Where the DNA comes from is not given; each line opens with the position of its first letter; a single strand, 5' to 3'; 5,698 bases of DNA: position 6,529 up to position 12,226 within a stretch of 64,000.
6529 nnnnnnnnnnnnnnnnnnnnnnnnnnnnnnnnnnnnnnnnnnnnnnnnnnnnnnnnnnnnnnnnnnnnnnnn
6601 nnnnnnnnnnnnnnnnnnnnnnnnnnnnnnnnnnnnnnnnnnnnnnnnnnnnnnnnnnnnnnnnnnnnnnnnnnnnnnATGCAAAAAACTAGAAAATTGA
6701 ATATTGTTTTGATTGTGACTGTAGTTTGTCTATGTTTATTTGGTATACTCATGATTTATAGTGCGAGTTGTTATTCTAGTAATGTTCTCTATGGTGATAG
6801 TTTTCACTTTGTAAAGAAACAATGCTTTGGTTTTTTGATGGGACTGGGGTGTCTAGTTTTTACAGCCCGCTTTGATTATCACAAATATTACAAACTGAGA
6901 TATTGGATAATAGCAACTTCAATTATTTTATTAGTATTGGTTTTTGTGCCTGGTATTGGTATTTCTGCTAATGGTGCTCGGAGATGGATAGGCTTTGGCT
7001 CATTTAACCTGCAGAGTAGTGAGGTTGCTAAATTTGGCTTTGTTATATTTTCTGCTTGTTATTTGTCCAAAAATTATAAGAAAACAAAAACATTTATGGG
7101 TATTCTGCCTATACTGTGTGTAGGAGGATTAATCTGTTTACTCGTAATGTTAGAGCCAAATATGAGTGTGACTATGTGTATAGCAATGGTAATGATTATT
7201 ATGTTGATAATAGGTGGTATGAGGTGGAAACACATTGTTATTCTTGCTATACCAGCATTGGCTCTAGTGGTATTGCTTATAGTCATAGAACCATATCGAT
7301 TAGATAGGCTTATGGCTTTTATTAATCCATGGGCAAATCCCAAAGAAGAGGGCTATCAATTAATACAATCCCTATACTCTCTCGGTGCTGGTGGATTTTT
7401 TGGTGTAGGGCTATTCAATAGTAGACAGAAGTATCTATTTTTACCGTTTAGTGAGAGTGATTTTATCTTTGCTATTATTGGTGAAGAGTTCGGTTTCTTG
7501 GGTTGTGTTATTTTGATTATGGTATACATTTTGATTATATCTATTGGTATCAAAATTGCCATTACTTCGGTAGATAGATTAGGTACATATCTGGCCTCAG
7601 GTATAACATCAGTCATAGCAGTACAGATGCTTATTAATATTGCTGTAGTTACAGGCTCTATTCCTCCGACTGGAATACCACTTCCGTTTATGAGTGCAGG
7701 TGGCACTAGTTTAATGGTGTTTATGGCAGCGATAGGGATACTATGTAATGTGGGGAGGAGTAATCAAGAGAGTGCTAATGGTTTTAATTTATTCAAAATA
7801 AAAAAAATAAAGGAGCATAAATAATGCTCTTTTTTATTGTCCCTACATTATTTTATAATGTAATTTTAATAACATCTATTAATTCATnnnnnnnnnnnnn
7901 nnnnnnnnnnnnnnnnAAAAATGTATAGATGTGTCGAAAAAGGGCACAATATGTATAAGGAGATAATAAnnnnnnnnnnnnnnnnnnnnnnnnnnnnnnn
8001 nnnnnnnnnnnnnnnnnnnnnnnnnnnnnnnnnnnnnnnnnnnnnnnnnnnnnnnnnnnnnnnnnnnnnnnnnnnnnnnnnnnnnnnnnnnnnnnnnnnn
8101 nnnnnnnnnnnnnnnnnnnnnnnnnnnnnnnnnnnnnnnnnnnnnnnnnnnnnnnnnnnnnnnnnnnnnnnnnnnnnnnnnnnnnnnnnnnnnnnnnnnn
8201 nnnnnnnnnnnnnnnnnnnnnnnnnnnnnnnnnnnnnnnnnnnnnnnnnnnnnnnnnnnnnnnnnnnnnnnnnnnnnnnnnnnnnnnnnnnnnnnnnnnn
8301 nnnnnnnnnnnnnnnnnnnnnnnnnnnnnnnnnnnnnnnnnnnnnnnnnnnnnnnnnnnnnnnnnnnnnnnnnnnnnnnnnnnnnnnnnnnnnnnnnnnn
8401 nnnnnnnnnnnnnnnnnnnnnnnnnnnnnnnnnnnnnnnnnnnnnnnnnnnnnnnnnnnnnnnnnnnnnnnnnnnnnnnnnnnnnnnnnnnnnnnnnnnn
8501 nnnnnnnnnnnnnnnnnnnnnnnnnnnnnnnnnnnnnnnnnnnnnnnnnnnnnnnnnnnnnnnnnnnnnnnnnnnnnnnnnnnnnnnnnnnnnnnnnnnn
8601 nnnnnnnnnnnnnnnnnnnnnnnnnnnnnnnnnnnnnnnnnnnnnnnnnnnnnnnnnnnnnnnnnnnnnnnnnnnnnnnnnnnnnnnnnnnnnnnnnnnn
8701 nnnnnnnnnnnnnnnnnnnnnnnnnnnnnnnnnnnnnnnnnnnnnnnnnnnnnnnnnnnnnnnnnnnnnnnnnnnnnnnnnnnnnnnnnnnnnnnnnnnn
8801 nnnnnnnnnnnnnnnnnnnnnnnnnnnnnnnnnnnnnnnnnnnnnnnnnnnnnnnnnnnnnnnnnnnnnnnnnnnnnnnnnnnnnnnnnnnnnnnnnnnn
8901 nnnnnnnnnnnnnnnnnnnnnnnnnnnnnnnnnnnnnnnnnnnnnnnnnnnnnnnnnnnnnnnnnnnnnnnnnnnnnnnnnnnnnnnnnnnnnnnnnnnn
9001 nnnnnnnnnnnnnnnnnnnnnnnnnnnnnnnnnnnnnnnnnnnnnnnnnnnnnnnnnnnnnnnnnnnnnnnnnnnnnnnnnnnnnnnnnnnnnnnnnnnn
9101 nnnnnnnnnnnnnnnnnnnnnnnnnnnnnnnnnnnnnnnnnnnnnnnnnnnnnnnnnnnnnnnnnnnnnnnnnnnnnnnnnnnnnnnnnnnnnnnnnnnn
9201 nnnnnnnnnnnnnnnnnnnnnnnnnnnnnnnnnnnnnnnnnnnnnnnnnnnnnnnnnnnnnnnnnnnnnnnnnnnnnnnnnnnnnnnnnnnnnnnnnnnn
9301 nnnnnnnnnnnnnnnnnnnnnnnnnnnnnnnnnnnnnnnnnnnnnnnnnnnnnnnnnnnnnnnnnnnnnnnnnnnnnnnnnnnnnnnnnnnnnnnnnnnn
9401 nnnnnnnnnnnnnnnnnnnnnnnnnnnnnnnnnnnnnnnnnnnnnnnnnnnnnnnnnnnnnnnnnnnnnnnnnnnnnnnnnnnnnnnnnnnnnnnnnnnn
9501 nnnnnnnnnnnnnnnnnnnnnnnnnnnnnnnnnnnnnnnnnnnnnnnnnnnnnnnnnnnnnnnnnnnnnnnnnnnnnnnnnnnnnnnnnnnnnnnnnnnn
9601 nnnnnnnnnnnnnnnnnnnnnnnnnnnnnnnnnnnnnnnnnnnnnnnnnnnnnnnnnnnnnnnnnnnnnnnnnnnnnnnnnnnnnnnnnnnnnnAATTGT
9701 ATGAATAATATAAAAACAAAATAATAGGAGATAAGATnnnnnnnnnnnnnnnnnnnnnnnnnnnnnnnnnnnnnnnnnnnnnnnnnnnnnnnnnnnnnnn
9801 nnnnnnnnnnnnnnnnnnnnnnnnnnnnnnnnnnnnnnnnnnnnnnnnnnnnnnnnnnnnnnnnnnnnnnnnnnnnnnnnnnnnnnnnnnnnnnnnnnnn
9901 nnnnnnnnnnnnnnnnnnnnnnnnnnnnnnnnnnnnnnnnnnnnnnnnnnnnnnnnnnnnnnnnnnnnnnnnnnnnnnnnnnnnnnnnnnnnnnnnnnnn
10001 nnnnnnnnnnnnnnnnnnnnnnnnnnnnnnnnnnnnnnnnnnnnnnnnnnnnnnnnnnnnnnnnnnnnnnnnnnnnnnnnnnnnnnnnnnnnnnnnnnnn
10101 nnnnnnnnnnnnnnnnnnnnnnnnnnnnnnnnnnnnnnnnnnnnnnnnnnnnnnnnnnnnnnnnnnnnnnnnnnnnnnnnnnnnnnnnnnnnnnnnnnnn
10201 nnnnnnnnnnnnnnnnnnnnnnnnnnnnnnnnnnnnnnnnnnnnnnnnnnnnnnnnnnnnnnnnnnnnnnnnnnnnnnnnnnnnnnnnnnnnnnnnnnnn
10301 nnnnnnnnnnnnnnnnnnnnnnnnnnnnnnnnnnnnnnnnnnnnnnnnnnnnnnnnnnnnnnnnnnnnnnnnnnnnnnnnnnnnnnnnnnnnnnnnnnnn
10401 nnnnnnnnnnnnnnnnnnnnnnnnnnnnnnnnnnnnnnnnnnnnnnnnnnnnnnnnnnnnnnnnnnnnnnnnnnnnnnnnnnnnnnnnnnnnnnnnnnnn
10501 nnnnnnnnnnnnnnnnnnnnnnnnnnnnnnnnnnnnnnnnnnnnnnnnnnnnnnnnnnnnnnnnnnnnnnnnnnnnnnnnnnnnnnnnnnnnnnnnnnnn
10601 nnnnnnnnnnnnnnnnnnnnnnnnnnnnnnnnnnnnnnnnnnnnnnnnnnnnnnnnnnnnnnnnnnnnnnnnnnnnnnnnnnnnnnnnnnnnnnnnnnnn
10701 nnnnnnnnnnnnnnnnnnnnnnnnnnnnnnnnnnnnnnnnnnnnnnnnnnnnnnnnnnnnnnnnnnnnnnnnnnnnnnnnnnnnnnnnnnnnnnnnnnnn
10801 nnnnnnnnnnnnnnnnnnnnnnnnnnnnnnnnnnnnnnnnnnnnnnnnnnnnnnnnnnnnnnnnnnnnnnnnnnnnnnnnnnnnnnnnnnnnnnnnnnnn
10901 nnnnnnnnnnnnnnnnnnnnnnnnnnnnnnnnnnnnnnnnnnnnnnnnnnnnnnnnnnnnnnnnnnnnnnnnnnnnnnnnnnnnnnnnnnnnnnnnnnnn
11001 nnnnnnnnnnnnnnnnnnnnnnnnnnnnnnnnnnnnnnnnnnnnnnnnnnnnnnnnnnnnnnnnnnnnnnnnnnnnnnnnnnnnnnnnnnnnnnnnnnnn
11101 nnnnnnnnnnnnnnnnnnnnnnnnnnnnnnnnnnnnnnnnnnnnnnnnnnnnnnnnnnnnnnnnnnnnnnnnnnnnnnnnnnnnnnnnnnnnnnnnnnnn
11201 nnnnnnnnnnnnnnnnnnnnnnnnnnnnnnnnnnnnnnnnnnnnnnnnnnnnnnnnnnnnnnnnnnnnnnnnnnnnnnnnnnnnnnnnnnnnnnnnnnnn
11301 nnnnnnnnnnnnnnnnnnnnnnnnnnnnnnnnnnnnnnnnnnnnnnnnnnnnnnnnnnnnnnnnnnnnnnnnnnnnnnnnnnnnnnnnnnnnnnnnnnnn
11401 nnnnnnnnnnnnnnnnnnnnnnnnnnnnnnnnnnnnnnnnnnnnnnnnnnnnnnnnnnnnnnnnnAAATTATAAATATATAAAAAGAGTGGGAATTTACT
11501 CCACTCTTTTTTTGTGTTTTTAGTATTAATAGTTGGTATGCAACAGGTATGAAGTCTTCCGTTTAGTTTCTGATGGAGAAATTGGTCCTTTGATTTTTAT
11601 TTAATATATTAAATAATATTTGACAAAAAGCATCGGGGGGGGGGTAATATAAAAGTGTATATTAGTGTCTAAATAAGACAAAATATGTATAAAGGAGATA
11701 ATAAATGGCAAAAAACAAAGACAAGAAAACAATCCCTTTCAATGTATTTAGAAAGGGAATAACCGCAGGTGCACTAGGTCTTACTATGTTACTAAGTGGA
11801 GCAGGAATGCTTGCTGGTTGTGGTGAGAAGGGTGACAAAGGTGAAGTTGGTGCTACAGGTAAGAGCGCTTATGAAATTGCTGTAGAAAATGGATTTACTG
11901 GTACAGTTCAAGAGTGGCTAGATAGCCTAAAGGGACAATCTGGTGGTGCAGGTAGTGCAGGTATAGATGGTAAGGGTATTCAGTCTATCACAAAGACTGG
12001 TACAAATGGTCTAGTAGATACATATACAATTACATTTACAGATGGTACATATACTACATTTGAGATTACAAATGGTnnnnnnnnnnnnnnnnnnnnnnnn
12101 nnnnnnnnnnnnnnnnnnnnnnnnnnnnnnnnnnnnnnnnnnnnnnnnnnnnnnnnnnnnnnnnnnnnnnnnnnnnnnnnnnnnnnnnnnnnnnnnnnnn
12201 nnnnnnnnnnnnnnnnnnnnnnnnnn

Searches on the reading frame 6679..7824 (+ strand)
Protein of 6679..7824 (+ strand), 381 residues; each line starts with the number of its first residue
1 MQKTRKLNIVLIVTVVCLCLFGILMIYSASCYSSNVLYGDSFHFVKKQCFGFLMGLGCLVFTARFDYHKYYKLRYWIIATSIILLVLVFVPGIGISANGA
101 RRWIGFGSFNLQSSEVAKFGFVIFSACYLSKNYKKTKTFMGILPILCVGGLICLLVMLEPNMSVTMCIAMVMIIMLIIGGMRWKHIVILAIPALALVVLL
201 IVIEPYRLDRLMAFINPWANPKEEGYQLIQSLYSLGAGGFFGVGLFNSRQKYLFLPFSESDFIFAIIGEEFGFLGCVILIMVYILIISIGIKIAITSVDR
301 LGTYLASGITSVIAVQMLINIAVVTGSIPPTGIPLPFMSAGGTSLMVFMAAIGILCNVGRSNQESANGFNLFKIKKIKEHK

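Call 7: search_protein_families(library=pfam, proteins=[window:6679-7824:+], max_evalue=0.01)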
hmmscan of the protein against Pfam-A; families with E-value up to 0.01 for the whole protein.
window:6679-7824:+ (381 aa): 2 families
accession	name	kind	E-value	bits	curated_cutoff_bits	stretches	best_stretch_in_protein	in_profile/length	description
PF01098.24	FTSW_RODA_SPOVE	-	1e-102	344.3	26.4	1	11-362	3-354/356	Cell cycle protein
PF12036.14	DUF3522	-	0.0081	16.7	29.3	1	142-253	75-180/188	Protein of unknown function (DUF3522)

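Call 9: find_encoding_contigs(protein=window:6679-7824:+, flank=8000, max_places=10)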
Protein window:6679-7824:+ (381 aa): 20 contigs read that carry it; 10 places shown.
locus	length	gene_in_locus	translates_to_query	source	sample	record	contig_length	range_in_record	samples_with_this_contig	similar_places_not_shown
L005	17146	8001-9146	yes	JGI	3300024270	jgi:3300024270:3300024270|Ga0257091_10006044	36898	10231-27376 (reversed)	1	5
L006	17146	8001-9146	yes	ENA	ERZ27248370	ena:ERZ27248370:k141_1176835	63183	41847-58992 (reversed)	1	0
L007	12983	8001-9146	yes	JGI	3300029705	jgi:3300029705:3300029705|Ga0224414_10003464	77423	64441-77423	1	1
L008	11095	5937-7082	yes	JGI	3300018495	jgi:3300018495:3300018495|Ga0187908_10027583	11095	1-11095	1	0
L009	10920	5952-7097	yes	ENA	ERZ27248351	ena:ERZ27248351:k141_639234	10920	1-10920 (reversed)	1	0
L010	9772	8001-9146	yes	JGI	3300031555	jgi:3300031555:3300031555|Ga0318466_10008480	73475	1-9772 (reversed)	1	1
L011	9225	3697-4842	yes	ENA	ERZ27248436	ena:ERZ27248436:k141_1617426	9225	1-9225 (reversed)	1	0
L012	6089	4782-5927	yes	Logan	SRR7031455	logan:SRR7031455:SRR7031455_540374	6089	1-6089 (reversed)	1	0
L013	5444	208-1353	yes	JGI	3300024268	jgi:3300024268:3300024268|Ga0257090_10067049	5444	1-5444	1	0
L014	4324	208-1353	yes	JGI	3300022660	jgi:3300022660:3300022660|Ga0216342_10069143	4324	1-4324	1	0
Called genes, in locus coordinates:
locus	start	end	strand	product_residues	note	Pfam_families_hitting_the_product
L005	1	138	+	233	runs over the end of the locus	PF00149:Metallophos, PF12850:Metallophos_2 (weak)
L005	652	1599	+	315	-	PF01795:Methyltransf_5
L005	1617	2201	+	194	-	-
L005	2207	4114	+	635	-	PF03717:PBP_dimer, PF00905:Transpeptidase, PF03793:PASTA (faint)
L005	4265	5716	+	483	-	PF01225:Mur_ligase (weak), PF08245:Mur_ligase_M, PF02875:Mur_ligase_C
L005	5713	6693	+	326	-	PF10555:MraY_sig1 (faint), PF00953:Glycos_transf_4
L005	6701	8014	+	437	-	PF21799:MurD-like_N (weak), PF08245:Mur_ligase_M, PF02875:Mur_ligase_C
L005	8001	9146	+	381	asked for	PF01098:FTSW_RODA_SPOVE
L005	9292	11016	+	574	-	PF03009:GDPD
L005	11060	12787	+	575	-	PF03009:GDPD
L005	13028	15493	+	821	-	-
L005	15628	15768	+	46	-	PF01098:FTSW_RODA_SPOVE (weak)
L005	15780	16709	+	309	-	-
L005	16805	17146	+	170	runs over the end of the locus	-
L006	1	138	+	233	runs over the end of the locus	PF00149:Metallophos, PF12850:Metallophos_2 (weak)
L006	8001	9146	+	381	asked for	PF01098:FTSW_RODA_SPOVE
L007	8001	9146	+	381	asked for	PF01098:FTSW_RODA_SPOVE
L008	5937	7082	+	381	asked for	PF01098:FTSW_RODA_SPOVE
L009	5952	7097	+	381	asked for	PF01098:FTSW_RODA_SPOVE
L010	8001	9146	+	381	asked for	PF01098:FTSW_RODA_SPOVE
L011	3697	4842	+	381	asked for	PF01098:FTSW_RODA_SPOVE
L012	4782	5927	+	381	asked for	PF01098:FTSW_RODA_SPOVE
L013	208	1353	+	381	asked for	PF01098:FTSW_RODA_SPOVE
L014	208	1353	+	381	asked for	PF01098:FTSW_RODA_SPOVE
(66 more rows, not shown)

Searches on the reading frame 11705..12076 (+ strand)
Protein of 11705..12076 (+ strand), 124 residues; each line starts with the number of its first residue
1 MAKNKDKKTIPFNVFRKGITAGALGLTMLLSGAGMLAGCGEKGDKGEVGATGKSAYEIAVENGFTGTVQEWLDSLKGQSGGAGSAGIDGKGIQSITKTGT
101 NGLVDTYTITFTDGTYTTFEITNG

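Call 14: find_homologous_proteins(query=window:11705-12076:+, max_evalue=0.001)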
Query seq(124 aa) (124 aa): 62 proteins with E <= 0.001 among 105 candidates.
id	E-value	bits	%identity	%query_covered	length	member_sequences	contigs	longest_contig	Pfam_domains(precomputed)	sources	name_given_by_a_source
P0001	7.3e-31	124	76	60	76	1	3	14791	-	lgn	-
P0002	2.0e-28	117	79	57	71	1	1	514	-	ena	-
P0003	4.1e-23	99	48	86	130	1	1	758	-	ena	-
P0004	6.3e-20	89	73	36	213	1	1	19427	PF01391.24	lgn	-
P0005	3.3e-19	87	42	59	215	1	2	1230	-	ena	-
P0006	5.2e-18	83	55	70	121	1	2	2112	PF01391.24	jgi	-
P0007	4.8e-16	77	77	24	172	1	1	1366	-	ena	-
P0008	2.0e-15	75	44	69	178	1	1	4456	-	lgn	-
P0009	1.2e-14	72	53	48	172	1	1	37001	-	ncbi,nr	ncbi:MAG: collagen-like protein, partial [Clostridiales bacterium]|nr:collagen-like protein [Clostri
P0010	1.4e-14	72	49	60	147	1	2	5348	-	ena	-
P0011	1.7e-14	72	57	61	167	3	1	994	PF01391.24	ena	-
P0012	2.7e-14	71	57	64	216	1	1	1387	PF01391.24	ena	-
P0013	1.2e-13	69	77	31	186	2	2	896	-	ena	-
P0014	2.3e-13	68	62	38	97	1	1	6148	PF01391.24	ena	-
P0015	5.6e-13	67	56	64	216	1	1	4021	PF01391.24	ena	-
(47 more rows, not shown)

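Call 25: find_encoding_contigs(protein=P0001, flank=4000, max_places=5)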
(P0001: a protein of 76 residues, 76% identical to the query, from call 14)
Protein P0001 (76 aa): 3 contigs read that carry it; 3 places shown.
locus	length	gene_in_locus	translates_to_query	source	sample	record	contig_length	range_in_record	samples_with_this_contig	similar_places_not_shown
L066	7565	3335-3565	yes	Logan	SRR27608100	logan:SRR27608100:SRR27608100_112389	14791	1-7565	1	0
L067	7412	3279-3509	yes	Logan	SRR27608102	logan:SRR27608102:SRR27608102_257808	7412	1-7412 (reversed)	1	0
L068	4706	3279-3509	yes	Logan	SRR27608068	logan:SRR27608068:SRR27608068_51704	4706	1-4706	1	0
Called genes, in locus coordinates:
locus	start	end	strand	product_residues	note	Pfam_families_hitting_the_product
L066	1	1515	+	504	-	?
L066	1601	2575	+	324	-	PF00365:PFK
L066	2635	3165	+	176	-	-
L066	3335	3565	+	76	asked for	-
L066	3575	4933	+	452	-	-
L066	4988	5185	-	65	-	-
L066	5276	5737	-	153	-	PF00583:Acetyltransf_1, PF13508:Acetyltransf_7 (weak)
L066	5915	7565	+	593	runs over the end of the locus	PF08439:Peptidase_M3_N, PF01432:Peptidase_M3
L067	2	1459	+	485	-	?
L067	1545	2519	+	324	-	PF00365:PFK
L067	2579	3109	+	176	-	-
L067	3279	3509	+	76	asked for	-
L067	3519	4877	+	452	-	-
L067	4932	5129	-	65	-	-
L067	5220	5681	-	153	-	PF00583:Acetyltransf_1, PF13508:Acetyltransf_7 (weak)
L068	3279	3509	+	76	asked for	-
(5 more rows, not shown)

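Call 26: find_encoding_contigs(protein=P0006, flank=3000, max_places=5)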
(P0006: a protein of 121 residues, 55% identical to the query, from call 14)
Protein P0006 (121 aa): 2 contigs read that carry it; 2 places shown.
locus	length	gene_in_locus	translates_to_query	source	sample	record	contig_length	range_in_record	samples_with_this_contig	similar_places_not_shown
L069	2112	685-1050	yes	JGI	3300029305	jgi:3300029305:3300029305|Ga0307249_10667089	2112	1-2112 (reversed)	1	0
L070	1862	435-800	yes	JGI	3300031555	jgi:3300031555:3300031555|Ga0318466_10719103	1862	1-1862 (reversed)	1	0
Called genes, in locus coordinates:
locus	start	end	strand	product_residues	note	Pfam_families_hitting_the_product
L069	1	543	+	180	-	?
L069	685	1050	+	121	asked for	PF01391:Collagen (faint)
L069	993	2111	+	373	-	?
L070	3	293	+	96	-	PF13472:Lipase_GDSL_2 (weak)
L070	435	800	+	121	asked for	PF01391:Collagen (faint)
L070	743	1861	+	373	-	?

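Call 27: find_encoding_contigs(protein=P0003, flank=3000, max_places=5)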
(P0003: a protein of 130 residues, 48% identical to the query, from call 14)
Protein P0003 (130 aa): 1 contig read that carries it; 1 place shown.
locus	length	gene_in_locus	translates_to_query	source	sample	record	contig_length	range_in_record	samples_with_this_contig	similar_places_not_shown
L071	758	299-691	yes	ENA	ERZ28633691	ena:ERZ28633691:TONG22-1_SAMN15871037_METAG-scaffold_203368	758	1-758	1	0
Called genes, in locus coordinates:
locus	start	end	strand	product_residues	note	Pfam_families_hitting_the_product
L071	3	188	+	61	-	?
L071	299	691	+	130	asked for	-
